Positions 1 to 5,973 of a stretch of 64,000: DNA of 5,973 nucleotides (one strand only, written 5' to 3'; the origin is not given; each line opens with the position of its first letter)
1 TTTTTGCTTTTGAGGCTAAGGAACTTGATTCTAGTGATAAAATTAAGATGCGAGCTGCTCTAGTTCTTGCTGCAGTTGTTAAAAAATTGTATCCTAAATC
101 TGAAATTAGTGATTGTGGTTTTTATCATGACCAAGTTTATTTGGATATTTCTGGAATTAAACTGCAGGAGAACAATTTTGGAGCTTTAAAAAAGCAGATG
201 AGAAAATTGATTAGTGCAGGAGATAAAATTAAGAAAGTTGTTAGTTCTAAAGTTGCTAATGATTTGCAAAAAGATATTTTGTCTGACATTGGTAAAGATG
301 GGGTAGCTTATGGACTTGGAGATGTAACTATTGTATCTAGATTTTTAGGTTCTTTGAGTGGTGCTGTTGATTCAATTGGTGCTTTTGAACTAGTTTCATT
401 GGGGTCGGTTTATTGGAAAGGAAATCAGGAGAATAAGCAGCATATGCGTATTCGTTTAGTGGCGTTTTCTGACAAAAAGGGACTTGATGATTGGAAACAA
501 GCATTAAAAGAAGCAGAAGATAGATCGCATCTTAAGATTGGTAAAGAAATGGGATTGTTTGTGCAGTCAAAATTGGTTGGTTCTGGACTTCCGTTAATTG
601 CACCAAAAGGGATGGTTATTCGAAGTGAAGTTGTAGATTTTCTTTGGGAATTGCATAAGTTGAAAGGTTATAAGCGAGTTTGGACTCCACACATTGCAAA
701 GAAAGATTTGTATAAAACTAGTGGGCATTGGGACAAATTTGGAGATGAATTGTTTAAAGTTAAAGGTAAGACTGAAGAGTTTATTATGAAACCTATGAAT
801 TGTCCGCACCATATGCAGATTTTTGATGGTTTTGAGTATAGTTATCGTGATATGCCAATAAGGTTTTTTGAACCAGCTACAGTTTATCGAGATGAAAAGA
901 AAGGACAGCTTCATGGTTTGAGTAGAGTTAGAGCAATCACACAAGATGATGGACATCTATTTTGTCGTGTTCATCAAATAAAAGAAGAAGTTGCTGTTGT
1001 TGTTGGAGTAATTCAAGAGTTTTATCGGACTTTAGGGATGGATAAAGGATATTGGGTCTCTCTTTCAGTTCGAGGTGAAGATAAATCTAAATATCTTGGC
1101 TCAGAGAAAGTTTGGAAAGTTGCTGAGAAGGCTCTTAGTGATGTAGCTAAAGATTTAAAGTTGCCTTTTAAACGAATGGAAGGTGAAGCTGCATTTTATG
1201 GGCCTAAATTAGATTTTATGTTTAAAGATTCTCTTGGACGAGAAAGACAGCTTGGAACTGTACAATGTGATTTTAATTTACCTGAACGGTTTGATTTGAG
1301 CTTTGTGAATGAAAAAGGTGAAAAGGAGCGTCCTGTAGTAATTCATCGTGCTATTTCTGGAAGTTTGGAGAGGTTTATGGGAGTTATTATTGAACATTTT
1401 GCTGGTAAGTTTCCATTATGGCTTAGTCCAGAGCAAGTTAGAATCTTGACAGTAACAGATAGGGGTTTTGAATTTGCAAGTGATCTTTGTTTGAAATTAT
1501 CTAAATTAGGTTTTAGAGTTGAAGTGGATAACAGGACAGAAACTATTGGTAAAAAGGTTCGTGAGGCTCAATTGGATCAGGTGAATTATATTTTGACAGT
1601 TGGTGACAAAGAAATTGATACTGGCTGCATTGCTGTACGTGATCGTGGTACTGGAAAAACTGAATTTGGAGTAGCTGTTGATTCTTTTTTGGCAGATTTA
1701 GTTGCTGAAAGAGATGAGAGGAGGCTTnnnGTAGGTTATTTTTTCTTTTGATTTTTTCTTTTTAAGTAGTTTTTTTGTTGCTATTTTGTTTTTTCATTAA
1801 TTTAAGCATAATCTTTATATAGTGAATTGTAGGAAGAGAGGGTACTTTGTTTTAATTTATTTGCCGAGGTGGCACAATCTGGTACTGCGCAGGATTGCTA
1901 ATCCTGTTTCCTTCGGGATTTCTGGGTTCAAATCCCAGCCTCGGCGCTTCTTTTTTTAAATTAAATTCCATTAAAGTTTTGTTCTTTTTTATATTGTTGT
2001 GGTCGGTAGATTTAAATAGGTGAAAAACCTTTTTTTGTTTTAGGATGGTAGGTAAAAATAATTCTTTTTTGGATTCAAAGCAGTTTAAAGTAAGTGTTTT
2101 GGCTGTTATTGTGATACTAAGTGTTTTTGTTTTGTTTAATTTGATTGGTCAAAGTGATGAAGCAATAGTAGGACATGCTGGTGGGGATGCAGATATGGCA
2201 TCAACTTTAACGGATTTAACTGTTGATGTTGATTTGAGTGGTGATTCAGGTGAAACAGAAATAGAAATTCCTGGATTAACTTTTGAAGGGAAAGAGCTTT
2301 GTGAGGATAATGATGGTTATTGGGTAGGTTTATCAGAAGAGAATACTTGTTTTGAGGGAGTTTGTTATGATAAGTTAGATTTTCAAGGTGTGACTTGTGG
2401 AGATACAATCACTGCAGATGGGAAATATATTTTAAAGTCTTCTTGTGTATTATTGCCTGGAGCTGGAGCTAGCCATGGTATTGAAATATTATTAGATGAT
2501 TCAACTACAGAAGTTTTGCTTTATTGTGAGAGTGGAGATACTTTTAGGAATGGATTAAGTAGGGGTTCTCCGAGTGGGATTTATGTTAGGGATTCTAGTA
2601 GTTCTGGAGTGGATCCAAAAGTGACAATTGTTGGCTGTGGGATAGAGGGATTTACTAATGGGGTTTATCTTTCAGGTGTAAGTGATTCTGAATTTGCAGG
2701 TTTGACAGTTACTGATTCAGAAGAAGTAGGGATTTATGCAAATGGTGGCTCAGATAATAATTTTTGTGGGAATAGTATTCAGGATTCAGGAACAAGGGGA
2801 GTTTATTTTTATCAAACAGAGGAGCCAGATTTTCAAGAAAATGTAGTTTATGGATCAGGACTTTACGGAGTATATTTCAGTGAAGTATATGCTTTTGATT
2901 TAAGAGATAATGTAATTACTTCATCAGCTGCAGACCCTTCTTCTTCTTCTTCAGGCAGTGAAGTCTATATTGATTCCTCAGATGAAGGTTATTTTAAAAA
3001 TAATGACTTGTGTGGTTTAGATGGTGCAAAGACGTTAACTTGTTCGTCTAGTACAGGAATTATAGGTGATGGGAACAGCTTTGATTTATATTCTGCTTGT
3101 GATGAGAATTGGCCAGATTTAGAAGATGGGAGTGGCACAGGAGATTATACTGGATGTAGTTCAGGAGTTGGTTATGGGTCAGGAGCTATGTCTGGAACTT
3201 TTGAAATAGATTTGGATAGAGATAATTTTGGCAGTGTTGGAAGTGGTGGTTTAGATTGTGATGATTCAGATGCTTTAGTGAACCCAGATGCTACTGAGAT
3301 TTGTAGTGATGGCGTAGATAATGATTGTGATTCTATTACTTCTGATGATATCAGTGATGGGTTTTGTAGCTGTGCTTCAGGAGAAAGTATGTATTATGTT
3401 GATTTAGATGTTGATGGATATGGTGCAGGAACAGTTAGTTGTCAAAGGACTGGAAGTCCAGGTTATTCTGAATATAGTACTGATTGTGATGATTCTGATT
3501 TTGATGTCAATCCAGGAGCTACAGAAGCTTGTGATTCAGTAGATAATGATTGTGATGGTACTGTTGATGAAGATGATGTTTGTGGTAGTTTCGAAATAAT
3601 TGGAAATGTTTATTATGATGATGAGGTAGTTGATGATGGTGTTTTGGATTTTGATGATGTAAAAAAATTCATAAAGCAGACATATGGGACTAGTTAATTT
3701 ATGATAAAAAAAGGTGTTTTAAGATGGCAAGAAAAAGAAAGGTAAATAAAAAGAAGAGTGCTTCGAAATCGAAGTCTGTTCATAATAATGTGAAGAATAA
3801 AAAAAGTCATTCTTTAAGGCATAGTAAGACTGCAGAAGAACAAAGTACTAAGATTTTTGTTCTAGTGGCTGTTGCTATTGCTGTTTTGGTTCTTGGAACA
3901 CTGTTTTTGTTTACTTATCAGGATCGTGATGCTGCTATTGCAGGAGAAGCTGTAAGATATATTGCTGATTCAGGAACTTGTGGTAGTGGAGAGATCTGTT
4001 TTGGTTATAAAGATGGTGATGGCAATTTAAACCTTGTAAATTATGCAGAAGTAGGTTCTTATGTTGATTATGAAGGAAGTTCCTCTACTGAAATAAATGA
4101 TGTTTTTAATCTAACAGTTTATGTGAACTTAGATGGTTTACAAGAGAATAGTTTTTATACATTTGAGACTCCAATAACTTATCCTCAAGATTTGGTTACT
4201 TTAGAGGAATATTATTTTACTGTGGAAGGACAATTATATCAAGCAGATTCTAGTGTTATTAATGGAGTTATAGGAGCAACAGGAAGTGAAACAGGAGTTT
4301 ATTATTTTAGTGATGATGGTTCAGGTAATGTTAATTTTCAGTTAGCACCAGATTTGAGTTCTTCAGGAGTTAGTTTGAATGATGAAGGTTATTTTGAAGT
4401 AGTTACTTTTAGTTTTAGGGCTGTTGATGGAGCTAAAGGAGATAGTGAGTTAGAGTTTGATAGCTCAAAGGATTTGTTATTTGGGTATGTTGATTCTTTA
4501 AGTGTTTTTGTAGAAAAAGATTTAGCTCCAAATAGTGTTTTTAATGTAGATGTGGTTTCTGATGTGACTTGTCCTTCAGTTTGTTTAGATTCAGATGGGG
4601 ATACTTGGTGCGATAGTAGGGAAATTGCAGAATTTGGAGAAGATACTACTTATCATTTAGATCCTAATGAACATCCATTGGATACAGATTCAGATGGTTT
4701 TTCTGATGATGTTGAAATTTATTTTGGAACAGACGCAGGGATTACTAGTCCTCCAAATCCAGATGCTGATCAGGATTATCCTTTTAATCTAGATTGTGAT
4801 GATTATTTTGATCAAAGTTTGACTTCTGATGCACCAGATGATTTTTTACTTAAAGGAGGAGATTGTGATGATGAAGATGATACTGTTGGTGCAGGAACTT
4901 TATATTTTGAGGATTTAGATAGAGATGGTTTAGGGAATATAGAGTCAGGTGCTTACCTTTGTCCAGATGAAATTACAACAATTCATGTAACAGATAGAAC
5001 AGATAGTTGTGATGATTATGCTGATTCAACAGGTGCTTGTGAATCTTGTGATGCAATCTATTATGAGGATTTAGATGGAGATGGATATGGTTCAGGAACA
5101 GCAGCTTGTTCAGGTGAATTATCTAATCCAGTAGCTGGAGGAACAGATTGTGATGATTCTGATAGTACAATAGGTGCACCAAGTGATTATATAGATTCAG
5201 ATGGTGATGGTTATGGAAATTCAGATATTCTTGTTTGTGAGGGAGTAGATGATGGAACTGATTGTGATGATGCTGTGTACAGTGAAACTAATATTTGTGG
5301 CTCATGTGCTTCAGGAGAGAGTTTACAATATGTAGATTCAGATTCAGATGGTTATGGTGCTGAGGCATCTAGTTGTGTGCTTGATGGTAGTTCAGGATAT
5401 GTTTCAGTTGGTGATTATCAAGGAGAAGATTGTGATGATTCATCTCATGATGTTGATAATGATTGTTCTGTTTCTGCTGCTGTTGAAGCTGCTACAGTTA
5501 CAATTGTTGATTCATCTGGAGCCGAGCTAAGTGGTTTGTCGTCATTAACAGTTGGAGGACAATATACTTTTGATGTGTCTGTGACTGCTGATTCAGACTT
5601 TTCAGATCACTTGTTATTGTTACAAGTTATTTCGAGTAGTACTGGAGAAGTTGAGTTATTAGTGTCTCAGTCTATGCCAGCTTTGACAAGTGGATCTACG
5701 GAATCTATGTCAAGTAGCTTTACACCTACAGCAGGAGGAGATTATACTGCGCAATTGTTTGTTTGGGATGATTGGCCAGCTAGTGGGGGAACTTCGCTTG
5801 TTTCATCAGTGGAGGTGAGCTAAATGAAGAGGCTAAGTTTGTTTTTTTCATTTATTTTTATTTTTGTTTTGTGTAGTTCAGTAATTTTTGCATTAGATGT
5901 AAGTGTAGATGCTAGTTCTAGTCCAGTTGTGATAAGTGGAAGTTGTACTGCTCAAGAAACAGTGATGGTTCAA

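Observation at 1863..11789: tRNA-flanked five-gene surface-protein operon with alternating dockerin-like and cohesin-like modules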

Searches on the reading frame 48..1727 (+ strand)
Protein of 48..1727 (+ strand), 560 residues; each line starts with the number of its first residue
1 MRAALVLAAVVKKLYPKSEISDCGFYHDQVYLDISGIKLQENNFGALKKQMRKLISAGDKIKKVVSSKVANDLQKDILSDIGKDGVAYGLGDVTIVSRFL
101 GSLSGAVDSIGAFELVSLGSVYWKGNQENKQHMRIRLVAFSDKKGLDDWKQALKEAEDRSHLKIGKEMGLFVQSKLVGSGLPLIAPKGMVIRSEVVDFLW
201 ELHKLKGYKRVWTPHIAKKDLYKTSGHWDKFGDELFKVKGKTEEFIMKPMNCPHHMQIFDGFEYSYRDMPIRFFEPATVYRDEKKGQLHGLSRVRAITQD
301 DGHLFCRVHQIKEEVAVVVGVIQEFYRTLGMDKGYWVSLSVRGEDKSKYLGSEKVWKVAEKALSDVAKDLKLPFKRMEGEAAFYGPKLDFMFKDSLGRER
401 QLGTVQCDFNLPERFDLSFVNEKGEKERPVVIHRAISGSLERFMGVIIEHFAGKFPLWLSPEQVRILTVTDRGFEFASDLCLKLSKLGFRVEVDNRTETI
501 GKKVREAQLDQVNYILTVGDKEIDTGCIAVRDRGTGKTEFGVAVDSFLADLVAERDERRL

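Call 55: find_related_loci(query=window:48-1727:+, collection=genome_contigs, flank=10000)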
Query window:48-1727:+ (560 aa) in genome_contigs; peptide patterns used: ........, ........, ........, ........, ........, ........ (x = any residue, [..] = any of these).
600 stretches matched a pattern (row limit reached: there are more); 592 encode a relative of the query (tblastn E <= 1e-3); the best 80 are kept; 80 distinct loci.
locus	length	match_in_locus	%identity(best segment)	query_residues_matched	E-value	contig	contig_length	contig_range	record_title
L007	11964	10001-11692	71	1-560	0e+0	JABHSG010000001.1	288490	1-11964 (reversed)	MAG: archaeon isolate SI039_bin32 k141_2275583, whole genome shotgun sequence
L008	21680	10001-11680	66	1-560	0e+0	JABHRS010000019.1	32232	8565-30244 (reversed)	MAG: archaeon isolate SI039_bin19 k141_738828, whole genome shotgun sequence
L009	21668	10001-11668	61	1-559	0e+0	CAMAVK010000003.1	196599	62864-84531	MAG: Candidatus Woesearchaeota archaeon isolate MaH-04nov19-52 genome assembly, contig: MaH-04nov19-C43, whole genome sh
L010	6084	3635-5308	61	1-560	0e+0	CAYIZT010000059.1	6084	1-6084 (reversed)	MAG TPA_asm: uncultured Methanosarcinales archaeon isolate ERP119705_co9_54 genome assembly, contig: NODE_20950_length_6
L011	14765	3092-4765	61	1-560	0e+0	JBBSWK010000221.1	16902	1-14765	MAG: Nanoarchaeota archaeon isolate H51-bin025_1 H51_bin025_1_000000000227, whole genome shotgun sequence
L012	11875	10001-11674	60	1-560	0e+0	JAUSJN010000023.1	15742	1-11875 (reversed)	MAG: Nanoarchaeota archaeon isolate E14_metabat.bin.302 E14_k141_1668159, whole genome shotgun sequence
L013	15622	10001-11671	60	1-559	0e+0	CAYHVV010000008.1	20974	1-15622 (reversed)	MAG TPA_asm: uncultured Methanosarcinales archaeon isolate ERP119705_co15_611 genome assembly, contig: NODE_2363_length_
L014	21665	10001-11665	58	3-558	0e+0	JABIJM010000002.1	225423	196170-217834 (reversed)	MAG: Candidatus Woesearchaeota archaeon isolate SI054_bin25 k141_63541, whole genome shotgun sequence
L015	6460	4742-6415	60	1-560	0e+0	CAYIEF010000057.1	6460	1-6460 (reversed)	MAG TPA_asm: uncultured Methanosarcinales archaeon isolate ERP119705_co19_172 genome assembly, contig: NODE_15854_length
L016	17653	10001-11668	58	1-559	0e+0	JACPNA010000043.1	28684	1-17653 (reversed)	MAG: Candidatus Woesearchaeota archaeon isolate NC_groundwater_563_Ag_S-0.1um_35_31 S35_SO-1_scaffold_432823, whole geno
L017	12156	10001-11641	60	1-549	0e+0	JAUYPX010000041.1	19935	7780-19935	MAG: Nanoarchaeota archaeon isolate C4_metabat.bin.63 C4_k141_519619, whole genome shotgun sequence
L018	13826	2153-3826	60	1-559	0e+0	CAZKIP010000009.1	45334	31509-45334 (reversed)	MAG TPA_asm: uncultured Methanosarcinales archaeon isolate SRP200020_co5_333 genome assembly, contig: NODE_1155_length_4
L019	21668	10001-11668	59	1-560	0e+0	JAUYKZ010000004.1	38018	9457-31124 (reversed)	MAG: archaeon isolate C24_metabat.bin.228 C24_k141_727097, whole genome shotgun sequence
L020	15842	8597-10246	57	1-551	0e+0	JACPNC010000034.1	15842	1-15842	MAG: Candidatus Woesearchaeota archaeon isolate NC_groundwater_565_Ag_S-0.1um_37_7 S35_SO-1_scaffold_14176, whole genome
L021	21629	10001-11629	58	12-560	0e+0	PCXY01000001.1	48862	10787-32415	MAG: Candidatus Woesearchaeota archaeon CG10_big_fil_rev_8_21_14_0_10_45_16 CG10_8_21_14_0.10_scaffold_1037_c, whole gen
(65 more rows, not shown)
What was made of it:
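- Checked: Its ThrRS is closest to Woesearchaeota/Nanoarchaeota MAGs (call 55).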

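Call 61: search_protein_families(library=pfam, proteins=[L008:12031-13560:+, L008:13657-15612:+, L008:15633-17141:+, L008:17231-20233:+, L008:20230-21381:+], max_evalue=0.1)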
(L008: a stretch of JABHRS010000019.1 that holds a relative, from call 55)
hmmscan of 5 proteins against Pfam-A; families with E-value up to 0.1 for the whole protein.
L008:12031-13560:+ (509 aa): 4 families
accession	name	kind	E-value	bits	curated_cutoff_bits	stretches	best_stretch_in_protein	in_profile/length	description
PF13229.12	Beta_helix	-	3.4e-21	76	25.9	2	92-229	1-138/158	Right handed beta helix region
PF05048.19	NosD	-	1.8e-10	41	23.6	1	74-258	19-198/212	Periplasmic copper-binding protein (NosD)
PF13405.12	EF-hand_6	-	0.001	19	25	0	423-440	10-27/30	EF-hand domain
PF13499.12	EF-hand_7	-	0.064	14.1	30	0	423-499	12-65/67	EF-hand domain pair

L008:13657-15612:+ (651 aa): 4 families
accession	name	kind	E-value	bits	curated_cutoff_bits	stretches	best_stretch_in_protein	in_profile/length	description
PF05048.19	NosD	-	2.2e-11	44.1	23.6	1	88-226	35-173/212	Periplasmic copper-binding protein (NosD)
PF13229.12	Beta_helix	-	3.4e-10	40.2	25.9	1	91-223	23-153/158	Right handed beta helix region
PF02412.23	TSP_3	-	0.00019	21.5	25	1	273-297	12-36/36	Thrombospondin type 3 repeat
PF00404.24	Dockerin_1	-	0.00053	20.6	22.9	1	586-639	1-50/57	Dockerin type I domain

L008:15633-17141:+ (502 aa): 5 families
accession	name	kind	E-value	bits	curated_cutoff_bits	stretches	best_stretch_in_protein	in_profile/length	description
PF13229.12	Beta_helix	-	1.1e-29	103.5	25.9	3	88-241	1-158/158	Right handed beta helix region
PF05048.19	NosD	-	1.5e-17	64.2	23.6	3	67-193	38-167/212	Periplasmic copper-binding protein (NosD)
PF00404.24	Dockerin_1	-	2.9e-06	27.8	22.9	1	442-489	1-50/57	Dockerin type I domain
PF18884.5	TSP3_bac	-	2.9e-05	24.3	25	1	405-425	1-21/22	Bacterial TSP3 repeat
PF24784.1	Temptin_C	-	0.0051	17.7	27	1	386-418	41-75/98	Temptin C-terminal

L008:17231-20233:+ (1000 aa): 0 families

L008:20230-21381:+ (383 aa): 1 family
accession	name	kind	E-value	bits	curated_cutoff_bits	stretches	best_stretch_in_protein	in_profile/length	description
PF00630.25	Filamin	-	0.043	15.1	26.9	1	63-96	55-88/93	Filamin/ABP280 repeat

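Call 97: search_protein_families(library=ncbifam, proteins=[L008:17231-20233:+], max_evalue=0.01)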
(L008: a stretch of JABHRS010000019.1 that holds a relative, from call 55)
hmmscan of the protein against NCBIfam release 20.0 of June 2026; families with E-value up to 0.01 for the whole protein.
L008:17231-20233:+ (1000 aa): 0 families

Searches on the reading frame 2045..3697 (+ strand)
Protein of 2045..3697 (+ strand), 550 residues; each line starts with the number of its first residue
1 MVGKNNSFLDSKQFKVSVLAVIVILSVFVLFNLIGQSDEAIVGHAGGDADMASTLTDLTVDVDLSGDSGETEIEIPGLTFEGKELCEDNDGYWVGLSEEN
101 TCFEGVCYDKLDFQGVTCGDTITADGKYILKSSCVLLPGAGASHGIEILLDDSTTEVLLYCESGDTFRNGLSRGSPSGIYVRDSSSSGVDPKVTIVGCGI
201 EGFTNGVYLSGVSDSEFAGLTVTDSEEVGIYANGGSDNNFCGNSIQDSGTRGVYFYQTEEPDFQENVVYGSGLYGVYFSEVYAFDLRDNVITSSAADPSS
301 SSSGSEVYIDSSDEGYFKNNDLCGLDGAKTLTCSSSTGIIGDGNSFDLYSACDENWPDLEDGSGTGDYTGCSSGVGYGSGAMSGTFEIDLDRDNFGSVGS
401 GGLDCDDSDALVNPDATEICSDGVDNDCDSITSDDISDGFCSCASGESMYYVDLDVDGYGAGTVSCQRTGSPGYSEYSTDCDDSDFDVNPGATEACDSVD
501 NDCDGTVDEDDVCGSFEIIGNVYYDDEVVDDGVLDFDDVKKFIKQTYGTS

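Call 5: search_protein_families(library=pfam, proteins=[window:2045-3697:+], max_evalue=1)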
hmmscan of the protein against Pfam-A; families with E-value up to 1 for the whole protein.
window:2045-3697:+ (550 aa): 4 families
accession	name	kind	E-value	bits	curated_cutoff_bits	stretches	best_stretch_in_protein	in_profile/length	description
PF11617.13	Cu-binding_MopE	-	8.6e-20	71.1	27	2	480-509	1-30/30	Putative metal-binding motif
PF13229.12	Beta_helix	-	3.1e-13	50.1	25.9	1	171-308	18-152/158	Right handed beta helix region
PF05048.19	NosD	-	2.1e-12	47.4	23.6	2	150-289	34-167/212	Periplasmic copper-binding protein (NosD)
PF13405.12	EF-hand_6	-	0.41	11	25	0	494-514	4-24/30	EF-hand domain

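Call 97: search_protein_families(library=ncbifam, proteins=[window:2045-3697:+], max_evalue=0.01)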
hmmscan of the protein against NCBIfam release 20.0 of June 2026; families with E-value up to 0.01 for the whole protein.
window:2045-3697:+ (550 aa): 2 families
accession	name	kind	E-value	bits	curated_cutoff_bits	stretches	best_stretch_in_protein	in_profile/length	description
TIGR03804.1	para_beta_helix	repeat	4.8e-05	22.9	19.45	1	206-249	1-43/44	parallel beta-helix repeat protein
TIGR04247.1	NosD_copper_fam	subfamily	0.0016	17.1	300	0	194-335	139-272/377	nitrous oxide reductase family maturation protein NosD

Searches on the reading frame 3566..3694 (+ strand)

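Call 8: search_protein_families(library=pfam, proteins=[window:3566-3694:+], max_evalue=10)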
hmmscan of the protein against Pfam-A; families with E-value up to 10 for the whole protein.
seq(43 aa): 1 family
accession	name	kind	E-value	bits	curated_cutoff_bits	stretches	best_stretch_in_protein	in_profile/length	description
PF19772.4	DUF6258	-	0.032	14.7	25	1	16-37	48-69/136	Family of unknown function (DUF6258)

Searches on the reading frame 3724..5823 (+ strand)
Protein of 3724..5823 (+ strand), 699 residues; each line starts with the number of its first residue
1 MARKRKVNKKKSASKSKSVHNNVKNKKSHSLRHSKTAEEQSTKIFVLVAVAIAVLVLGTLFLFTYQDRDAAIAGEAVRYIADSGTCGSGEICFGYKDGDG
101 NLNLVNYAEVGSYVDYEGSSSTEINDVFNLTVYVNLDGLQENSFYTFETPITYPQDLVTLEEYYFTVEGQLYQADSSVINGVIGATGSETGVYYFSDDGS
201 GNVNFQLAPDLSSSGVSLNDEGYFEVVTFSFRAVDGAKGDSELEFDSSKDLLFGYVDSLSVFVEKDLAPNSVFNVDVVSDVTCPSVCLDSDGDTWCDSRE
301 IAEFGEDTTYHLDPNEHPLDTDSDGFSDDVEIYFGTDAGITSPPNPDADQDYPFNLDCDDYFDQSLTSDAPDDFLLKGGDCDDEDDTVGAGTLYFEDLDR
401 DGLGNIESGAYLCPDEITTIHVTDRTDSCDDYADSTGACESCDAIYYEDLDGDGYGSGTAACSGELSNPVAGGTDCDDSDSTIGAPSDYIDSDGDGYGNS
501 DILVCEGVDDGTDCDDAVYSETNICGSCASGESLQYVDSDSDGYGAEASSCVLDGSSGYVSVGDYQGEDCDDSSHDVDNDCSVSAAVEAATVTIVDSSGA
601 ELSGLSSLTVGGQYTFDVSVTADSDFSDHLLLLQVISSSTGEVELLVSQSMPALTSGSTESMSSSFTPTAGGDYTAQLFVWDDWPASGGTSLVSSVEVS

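Call 5: search_protein_families(library=pfam, proteins=[window:3724-5823:+], max_evalue=1)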
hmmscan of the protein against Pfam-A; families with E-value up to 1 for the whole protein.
window:3724-5823:+ (699 aa): 1 family
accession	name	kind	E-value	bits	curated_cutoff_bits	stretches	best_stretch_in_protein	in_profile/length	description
PF20185.3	DUF6548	-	0.16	12.3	27.3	1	4-60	105-161/164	Family of unknown function (DUF6548)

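Call 97: search_protein_families(library=ncbifam, proteins=[window:3724-5823:+], max_evalue=0.01)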
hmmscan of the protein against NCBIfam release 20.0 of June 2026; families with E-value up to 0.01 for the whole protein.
window:3724-5823:+ (699 aa): 0 families
